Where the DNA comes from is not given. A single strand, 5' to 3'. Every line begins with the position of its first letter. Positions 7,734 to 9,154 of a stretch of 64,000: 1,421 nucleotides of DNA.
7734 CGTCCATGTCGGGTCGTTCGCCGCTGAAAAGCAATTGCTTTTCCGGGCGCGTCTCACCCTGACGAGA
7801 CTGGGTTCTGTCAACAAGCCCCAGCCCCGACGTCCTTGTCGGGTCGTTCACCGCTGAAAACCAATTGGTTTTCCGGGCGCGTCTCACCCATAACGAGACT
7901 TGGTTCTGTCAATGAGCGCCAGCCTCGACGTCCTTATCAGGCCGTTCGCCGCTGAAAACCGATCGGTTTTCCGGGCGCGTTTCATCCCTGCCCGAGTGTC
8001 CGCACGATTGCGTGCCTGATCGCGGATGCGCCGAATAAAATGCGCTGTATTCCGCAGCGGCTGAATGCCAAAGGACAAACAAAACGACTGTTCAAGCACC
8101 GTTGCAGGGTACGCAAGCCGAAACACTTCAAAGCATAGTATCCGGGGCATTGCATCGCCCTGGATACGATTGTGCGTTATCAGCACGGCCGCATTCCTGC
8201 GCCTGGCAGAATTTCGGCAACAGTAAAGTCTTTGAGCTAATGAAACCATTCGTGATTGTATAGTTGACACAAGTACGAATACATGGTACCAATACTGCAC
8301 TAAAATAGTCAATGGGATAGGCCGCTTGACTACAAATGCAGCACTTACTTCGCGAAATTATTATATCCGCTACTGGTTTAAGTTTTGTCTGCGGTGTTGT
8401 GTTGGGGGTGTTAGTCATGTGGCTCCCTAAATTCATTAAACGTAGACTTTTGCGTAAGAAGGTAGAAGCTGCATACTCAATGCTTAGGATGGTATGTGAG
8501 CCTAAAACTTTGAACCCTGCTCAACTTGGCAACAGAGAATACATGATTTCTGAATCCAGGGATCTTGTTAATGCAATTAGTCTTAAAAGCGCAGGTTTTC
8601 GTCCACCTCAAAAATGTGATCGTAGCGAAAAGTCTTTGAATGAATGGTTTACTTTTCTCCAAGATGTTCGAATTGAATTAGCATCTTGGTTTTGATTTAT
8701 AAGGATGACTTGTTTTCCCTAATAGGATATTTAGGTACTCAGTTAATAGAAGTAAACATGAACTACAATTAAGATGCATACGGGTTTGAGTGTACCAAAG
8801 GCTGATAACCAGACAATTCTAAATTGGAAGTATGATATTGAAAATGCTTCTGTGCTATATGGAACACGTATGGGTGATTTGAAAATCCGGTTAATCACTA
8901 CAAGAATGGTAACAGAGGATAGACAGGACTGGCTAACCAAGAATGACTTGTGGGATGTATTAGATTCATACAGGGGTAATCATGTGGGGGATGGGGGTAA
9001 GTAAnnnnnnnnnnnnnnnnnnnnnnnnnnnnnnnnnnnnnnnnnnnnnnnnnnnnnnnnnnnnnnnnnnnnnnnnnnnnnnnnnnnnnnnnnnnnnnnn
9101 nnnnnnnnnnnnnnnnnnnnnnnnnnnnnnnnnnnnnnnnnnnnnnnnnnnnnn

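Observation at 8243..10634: IS1595-family element carrying three passenger ORFs, with intact inverted repeats and an 8-bp target-site duplication, inserted into an IS481 remnant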

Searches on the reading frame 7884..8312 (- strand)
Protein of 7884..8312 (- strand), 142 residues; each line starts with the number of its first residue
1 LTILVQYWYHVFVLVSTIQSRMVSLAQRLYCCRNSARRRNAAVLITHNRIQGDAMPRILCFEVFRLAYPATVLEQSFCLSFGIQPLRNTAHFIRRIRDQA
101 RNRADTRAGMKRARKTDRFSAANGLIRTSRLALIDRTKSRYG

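Call 4: search_protein_families(library=pfam, proteins=[window:7884-8312:-], max_evalue=0.1)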
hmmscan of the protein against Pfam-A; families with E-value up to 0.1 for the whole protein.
window:7884-8312:- (142 aa): 2 families
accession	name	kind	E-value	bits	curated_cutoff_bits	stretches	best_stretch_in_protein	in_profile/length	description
PF06069.16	PerC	-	0.0077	16.9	22.6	1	7-42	22-57/90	PerC transcriptional activator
PF16999.10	V-ATPase_G_2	-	0.013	16.5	28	0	89-122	61-94/104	Vacuolar (H+)-ATPase G subunit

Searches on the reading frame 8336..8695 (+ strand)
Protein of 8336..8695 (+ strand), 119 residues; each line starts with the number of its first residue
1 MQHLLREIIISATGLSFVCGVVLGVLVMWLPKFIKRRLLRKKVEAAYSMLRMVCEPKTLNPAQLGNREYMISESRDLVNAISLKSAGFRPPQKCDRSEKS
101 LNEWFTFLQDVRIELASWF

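Call 4: search_protein_families(library=pfam, proteins=[window:8336-8695:+], max_evalue=0.1)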
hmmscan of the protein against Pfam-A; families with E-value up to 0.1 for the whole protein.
window:8336-8695:+ (119 aa): 1 family
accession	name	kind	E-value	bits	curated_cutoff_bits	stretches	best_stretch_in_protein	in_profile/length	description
PF06305.16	LapA_dom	-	0.019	15.3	28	1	14-42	24-55/64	Lipopolysaccharide assembly protein A domain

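Call 5: search_protein_families(library=ncbifam, proteins=[window:8336-8695:+], max_evalue=0.1)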
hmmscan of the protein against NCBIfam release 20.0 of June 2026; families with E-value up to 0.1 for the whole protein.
window:8336-8695:+ (119 aa): 0 families

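Call 56: search_protein_families(library=padloc, proteins=[window:8336-8695:+], max_evalue=0.1)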
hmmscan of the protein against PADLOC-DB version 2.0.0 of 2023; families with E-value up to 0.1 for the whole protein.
window:8336-8695:+ (119 aa): 0 families

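Call 57: search_protein_families(library=phrogs, proteins=[window:8336-8695:+], max_evalue=0.1)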
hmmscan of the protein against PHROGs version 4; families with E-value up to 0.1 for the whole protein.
window:8336-8695:+ (119 aa): 0 families

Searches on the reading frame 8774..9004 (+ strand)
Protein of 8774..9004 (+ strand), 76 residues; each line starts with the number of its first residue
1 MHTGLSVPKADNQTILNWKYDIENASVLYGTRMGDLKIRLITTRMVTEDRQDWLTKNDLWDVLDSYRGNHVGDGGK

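Call 4: search_protein_families(library=pfam, proteins=[window:8774-9004:+], max_evalue=0.1)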
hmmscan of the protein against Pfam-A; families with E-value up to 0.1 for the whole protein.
window:8774-9004:+ (76 aa): 0 families

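Call 5: search_protein_families(library=ncbifam, proteins=[window:8774-9004:+], max_evalue=0.1)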
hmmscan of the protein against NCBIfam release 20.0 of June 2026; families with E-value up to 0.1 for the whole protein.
window:8774-9004:+ (76 aa): 0 families

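Call 56: search_protein_families(library=padloc, proteins=[window:8774-9004:+], max_evalue=0.1)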
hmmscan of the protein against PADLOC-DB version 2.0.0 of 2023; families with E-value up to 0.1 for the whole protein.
window:8774-9004:+ (76 aa): 0 families

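Call 57: search_protein_families(library=phrogs, proteins=[window:8774-9004:+], max_evalue=0.1)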
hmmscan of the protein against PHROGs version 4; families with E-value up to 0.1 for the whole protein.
window:8774-9004:+ (76 aa): 0 families
